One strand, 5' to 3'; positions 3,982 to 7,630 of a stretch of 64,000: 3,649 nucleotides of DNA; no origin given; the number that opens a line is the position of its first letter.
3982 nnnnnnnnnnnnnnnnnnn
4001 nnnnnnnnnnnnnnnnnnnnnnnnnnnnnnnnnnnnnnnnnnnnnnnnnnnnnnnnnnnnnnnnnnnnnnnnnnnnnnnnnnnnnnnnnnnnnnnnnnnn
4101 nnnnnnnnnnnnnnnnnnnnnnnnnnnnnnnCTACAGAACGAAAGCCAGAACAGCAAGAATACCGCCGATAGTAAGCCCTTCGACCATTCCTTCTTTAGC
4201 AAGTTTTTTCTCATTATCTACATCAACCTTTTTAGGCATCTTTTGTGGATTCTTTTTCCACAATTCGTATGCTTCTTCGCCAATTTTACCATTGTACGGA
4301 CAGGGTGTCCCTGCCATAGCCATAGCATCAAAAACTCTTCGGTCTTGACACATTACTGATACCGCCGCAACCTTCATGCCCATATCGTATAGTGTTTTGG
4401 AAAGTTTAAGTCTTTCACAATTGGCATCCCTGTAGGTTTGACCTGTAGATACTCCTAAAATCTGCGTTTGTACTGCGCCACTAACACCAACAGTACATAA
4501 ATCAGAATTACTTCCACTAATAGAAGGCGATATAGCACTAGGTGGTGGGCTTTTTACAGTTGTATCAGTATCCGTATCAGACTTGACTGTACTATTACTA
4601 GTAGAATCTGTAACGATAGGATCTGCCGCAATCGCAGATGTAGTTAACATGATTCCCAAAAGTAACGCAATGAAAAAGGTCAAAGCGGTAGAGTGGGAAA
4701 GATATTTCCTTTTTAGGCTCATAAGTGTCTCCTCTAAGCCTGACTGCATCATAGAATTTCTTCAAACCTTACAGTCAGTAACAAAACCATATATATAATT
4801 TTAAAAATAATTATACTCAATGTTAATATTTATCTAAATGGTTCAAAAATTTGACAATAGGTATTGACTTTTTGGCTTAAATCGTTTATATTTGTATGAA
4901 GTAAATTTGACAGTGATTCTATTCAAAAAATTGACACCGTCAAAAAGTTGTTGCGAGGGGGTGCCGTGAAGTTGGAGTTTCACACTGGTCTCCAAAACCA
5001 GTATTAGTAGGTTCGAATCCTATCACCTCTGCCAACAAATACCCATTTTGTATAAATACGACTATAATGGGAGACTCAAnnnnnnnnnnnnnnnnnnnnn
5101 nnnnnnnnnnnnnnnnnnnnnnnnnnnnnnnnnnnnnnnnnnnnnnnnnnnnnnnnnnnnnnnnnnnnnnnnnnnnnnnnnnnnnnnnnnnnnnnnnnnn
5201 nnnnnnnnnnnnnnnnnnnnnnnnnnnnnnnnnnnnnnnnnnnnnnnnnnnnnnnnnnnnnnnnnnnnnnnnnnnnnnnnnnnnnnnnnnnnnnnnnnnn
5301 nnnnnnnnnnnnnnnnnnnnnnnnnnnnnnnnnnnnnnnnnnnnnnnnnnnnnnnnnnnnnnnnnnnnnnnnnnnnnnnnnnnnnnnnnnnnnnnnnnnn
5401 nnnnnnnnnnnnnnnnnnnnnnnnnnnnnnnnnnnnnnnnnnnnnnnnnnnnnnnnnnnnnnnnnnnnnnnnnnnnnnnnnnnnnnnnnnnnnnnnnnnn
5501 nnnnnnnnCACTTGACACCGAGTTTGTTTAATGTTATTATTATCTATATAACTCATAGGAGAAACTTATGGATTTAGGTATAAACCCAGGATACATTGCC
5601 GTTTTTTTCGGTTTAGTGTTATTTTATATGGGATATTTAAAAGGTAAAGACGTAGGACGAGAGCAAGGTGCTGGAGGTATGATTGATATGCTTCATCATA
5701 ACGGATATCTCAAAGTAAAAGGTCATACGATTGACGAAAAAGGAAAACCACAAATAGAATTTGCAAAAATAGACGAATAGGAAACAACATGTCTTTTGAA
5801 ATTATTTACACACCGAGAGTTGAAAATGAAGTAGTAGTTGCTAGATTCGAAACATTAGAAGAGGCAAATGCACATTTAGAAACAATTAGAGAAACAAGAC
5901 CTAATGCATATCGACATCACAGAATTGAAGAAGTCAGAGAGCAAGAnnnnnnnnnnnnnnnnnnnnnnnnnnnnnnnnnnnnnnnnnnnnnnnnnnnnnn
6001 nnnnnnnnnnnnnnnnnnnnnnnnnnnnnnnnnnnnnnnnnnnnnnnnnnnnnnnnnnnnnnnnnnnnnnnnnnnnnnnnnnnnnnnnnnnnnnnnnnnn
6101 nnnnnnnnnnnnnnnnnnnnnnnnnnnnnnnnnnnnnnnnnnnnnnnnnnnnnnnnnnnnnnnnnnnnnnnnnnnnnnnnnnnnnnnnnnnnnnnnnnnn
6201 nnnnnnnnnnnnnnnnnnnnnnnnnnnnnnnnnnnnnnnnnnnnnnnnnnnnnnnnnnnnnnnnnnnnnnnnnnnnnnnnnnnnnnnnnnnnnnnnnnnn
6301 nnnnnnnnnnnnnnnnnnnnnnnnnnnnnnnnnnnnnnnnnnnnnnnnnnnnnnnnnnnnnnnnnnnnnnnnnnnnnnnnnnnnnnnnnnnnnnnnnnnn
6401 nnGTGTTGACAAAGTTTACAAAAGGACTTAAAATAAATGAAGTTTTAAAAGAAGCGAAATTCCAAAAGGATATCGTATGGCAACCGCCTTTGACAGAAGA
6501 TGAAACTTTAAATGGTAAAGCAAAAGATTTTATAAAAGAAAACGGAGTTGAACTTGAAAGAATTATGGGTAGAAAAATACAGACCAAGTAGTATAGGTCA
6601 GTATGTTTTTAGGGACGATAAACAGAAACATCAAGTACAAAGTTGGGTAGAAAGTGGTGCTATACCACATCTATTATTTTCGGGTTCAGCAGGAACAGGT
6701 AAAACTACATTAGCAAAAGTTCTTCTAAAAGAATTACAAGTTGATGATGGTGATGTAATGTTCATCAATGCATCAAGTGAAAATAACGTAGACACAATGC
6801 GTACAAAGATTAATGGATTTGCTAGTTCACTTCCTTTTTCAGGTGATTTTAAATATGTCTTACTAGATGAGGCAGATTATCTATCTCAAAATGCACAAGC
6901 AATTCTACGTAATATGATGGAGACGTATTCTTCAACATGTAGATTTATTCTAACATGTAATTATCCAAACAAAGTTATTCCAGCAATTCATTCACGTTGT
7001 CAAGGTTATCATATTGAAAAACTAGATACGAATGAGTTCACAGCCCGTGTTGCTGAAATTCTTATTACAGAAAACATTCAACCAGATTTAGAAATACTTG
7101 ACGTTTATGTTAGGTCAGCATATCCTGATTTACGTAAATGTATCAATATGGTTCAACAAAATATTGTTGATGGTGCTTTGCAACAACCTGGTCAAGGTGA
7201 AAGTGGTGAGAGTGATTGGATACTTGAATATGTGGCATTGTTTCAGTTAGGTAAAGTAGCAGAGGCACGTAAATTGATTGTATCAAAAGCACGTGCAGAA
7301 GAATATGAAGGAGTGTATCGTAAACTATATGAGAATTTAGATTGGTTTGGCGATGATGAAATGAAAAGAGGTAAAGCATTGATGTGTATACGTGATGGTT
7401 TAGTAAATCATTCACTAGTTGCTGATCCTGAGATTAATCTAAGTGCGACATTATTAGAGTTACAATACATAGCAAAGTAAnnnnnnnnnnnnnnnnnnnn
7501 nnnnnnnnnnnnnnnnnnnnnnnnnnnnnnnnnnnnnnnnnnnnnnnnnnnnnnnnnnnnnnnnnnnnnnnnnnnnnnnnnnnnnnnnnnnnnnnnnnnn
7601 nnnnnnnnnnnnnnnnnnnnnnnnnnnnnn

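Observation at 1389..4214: Exported 941-aa protein with 11 novel Cys-pair repeats and an extreme acidic-then-basic tail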

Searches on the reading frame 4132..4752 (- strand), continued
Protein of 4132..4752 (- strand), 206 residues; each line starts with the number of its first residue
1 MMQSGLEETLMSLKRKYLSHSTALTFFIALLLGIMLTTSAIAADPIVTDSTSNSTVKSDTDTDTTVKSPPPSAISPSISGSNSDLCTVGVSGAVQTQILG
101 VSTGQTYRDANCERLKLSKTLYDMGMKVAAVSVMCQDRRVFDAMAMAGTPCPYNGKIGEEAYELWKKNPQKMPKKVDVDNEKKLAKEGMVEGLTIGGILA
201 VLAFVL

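Call 108: get_annotated_region(hit=H35, flank=3500)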
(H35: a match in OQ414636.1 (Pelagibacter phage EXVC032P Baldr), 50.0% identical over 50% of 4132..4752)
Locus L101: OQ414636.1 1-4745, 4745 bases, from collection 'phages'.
description: Pelagibacter phage EXVC032P Baldr, complete genome.
organism: Pelagibacter phage EXVC032P Baldr (NCBI taxid 3029571)
taxonomy: Viruses; Duplodnaviria; Heunggongvirae; Uroviricota; Caudoviricetes
host: Candidadtus Pelagibacter sp. HTCC1062; source: BATS near Bermuda; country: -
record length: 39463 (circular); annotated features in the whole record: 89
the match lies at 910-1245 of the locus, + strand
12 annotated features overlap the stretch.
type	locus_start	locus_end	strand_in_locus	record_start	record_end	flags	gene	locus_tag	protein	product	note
regulatory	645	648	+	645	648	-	-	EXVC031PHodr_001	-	ribosome_binding_site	-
CDS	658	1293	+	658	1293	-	-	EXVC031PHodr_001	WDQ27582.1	hypothetical protein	CPT_C6N2_1062_C8_B_0.3_0000000_vscat_2__len_394 63__circular_001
regulatory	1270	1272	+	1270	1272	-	-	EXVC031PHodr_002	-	ribosome_binding_site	-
CDS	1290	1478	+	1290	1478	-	-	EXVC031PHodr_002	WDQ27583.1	hypothetical protein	CPT_C6N2_1062_C8_B_0.3_0000000_vscat_2__len_394 63__circular_002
regulatory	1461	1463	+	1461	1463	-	-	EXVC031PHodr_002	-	ribosome_binding_site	-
CDS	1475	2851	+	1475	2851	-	-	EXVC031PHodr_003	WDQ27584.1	hypothetical protein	CPT_C6N2_1062_C8_B_0.3_0000000_vscat_2__len_394 63__circular_003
regulatory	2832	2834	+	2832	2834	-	-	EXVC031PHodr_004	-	ribosome_binding_site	-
CDS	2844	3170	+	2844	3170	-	-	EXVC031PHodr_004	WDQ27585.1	hypothetical protein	CPT_C6N2_1062_C8_B_0.3_0000000_vscat_2__len_394 63__circular_004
regulatory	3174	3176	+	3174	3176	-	-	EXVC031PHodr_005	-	ribosome_binding_site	-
CDS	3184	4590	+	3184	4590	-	-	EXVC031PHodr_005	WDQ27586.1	terminase large subunit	CPT_C6N2_1062_C8_B_0.3_0000000_vscat_2__len_394 63__circular_005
regulatory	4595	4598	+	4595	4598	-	-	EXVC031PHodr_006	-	ribosome_binding_site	-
CDS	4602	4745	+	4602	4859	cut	-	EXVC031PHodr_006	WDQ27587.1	hypothetical protein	CPT_C6N2_1062_C8_B_0.3_0000000_vscat_2__len_394 63__circular_006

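Call 109: get_annotated_region(hit=H40, flank=3500)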
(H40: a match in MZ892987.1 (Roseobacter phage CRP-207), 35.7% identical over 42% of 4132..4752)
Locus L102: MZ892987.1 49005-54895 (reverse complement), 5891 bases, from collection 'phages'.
description: Roseobacter phage CRP-207, complete genome.
organism: Roseobacter phage CRP-207 (NCBI taxid 2873404)
taxonomy: Viruses; Duplodnaviria; Heunggongvirae; Uroviricota; Caudoviricetes
host: Rhodobacteraceae bacterium FZCC0040; source: seawater; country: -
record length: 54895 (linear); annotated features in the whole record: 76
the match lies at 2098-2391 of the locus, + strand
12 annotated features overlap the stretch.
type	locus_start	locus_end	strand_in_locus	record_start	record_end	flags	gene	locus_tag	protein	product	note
CDS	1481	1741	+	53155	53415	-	-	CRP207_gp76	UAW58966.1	hypothetical protein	-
CDS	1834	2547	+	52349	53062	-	-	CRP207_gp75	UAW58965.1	hypothetical protein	-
CDS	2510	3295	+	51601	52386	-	-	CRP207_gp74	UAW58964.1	hypothetical protein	-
CDS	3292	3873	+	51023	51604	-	-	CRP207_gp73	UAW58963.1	putative lysozyme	-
CDS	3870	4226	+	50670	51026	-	-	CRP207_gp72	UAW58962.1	hypothetical protein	-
CDS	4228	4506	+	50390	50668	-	-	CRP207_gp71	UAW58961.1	hypothetical protein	-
CDS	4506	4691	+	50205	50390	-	-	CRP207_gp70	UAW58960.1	hypothetical protein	-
CDS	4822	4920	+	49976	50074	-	-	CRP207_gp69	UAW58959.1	hypothetical protein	-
CDS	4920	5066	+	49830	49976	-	-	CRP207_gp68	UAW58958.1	hypothetical protein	-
CDS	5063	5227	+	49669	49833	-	-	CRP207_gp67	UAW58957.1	hypothetical protein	-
CDS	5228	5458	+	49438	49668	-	-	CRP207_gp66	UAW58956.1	hypothetical protein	-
CDS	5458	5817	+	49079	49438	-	-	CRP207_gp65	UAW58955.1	hypothetical protein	-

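Call 110: get_annotated_region(hit=H38, flank=3500)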
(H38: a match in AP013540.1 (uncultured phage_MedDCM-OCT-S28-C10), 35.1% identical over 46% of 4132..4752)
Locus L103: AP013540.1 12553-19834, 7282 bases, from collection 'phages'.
description: Uncultured phage_MedDCM-OCT-S28-C10 DNA, complete genome, group G8, isolate: uvMED-CGR-C62A-MedDCM-OCT-S28-C10.
organism: uncultured phage_MedDCM-OCT-S28-C10 (NCBI taxid 2741077)
taxonomy: Viruses; Duplodnaviria; Heunggongvirae; Uroviricota; Caudoviricetes; Autographiviridae; Votkovvirus; Votkovvirus S28C10
host: -; source: metagenomic fosmid library constructed from the 0.2-5um-size plankton collected from the deep chlorophyll ...; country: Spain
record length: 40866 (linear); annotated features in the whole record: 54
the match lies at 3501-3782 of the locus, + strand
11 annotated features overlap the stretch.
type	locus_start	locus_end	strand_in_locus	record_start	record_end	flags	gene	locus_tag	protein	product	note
CDS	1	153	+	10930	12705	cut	-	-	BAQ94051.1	tail fiber protein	-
CDS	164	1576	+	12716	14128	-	-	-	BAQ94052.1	SPRY domain containing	-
CDS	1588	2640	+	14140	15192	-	-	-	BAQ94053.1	hypothetical protein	-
CDS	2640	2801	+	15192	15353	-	-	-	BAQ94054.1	hypothetical protein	-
CDS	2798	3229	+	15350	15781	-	-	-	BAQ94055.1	hypothetical protein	-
CDS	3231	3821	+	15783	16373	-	-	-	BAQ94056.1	hypothetical protein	-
CDS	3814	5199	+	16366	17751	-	-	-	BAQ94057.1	putative carbohydrate binding domain containing protein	-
CDS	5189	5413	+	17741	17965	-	-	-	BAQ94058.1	Protein of unknown function (DUF2730)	-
CDS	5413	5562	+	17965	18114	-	-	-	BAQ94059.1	hypothetical protein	-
CDS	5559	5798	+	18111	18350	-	-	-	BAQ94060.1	hypothetical protein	-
CDS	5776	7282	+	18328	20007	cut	-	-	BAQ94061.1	terminase large subunit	-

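Call 111: get_annotated_region(hit=H43, flank=3500)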
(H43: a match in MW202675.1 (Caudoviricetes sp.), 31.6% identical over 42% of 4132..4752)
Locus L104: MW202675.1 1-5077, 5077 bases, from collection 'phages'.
description: Myoviridae sp. isolate ct7L0027, complete genome.
organism: Caudoviricetes sp. (NCBI taxid 2832643)
taxonomy: Viruses; Duplodnaviria; Heunggongvirae; Uroviricota; Caudoviricetes
host: -; source: Manatee Spring; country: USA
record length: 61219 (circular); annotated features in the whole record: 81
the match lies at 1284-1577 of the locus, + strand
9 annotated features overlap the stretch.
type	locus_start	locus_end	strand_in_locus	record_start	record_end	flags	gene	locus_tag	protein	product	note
CDS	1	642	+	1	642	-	-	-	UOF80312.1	hypothetical protein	-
CDS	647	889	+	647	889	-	-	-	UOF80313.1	hypothetical protein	-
CDS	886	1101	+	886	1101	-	-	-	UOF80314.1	hypothetical protein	-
CDS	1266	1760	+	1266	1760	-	-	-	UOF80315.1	hypothetical protein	-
CDS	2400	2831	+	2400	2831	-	-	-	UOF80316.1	hypothetical protein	-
CDS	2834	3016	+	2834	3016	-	-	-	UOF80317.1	hypothetical protein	-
CDS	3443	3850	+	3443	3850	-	-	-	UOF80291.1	nuclease-like protein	-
CDS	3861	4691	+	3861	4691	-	-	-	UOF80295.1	chitinase A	-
CDS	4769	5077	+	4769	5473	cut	-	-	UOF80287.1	hypothetical protein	-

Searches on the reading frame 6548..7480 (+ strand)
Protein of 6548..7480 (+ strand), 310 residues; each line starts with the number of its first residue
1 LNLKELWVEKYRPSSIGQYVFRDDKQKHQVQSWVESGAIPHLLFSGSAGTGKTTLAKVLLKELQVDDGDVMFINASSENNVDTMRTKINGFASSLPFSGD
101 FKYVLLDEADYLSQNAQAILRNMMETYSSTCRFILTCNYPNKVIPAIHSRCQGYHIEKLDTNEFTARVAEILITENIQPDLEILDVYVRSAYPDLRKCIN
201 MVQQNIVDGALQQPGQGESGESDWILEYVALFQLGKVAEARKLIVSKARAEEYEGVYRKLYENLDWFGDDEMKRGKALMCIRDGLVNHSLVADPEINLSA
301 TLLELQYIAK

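Call 7: search_dna_similar(query=window:6548-7480:+, collection=phages, mode=protein, max_rows=15)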
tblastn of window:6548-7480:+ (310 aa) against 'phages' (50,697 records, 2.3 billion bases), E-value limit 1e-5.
Records with a match: 2702; places in all: 2711; records where one place covers at least 80% of the query: 1077.
Best place of each record, by identity: <60% 2702.
By first word of the organism name: Escherichia 676; Synechococcus 377; Klebsiella 332; Salmonella 203; Vibrio 172; Shigella 89; Aeromonas 82; Acinetobacter 73; Cyanophage 61; Enterobacter 59; and 72 more.
By host as written in the record: - 485; Escherichia coli 281; Klebsiella pneumoniae 115; Synechococcus 107; Escherichia coli O157:H7 38; Synechococcus sp. 38; Salmonella enterica 30; Synechococcus sp. WH7803 28; and 605 more.
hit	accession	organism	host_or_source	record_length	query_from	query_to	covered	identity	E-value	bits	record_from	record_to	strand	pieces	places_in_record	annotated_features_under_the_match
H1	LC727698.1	Pseudomonas phage sp. 30-3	Pseudomonas aeruginosa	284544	3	306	98%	55.6%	6e-113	364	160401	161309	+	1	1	ATPase AAA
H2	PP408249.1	Pseudomonas phage vB_Pa-PAC2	Pseudomonas aeruginosa PAO1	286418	3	306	98%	55.6%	6e-113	364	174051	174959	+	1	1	AAA domain-containing protein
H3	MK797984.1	Pseudomonas phage vB_PaeM_PA5oct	-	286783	3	306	98%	55.6%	6e-113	364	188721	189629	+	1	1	hypothetical protein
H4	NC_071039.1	Pseudomonas phage vB_PaeM_PA5oct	-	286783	3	306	98%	55.6%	6e-113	364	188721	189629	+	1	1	hypothetical protein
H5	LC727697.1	Pseudomonas phage sp. 30-2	Pseudomonas aeruginosa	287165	3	306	98%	55.6%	6e-113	364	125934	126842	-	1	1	ATPase AAA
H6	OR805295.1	Pseudomonas phage Paride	Pseudomonas aeruginosa PAO1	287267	3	306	98%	55.6%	6e-113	364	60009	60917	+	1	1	clamp loader of DNA polymerase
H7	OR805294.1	Pseudomonas phage Ettore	Pseudomonas aeruginosa PAO1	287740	3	306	98%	55.6%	6e-113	364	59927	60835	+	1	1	clamp loader of DNA polymerase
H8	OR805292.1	Pseudomonas phage Cassandra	Pseudomonas aeruginosa PAO1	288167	3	306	98%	55.6%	6e-113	364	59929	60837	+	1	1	clamp loader of DNA polymerase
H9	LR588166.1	Pseudomonas phage vB_PaeM_MIJ3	-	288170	3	306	98%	55.6%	6e-113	364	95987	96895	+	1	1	dnaX: DNA polymerase III subunit tau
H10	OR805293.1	Pseudomonas phage Deifobo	Pseudomonas aeruginosa PAO1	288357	3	306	98%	55.6%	6e-113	364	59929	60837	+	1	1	clamp loader of DNA polymerase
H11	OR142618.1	Pseudomonas phage Callisto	Pseudomonas aeruginosa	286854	3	306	98%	55.6%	7e-113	364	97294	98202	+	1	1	ruvB: holliday junction ATP-dependent DNA helicase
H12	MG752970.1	Ralstonia phage RsoM2USA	Ralstonia solanacearum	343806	1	309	100%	45.6%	3e-79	268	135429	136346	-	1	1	hypothetical protein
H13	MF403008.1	Agrobacterium phage Atu_ph07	Agrobacterium tumefaciens C58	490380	1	308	99%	44.7%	1e-83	280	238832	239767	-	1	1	replication factor C small subunit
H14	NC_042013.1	Agrobacterium phage Atu_ph07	Agrobacterium tumefaciens C58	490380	1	308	99%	44.7%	1e-83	280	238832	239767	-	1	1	clamp loader of DNA polymerase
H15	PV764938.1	Sinorhizobium phage Phosso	Sinohrizobium meliloti NRRL L-50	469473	1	308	99%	44.3%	3e-82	276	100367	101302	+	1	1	AAA-ATPase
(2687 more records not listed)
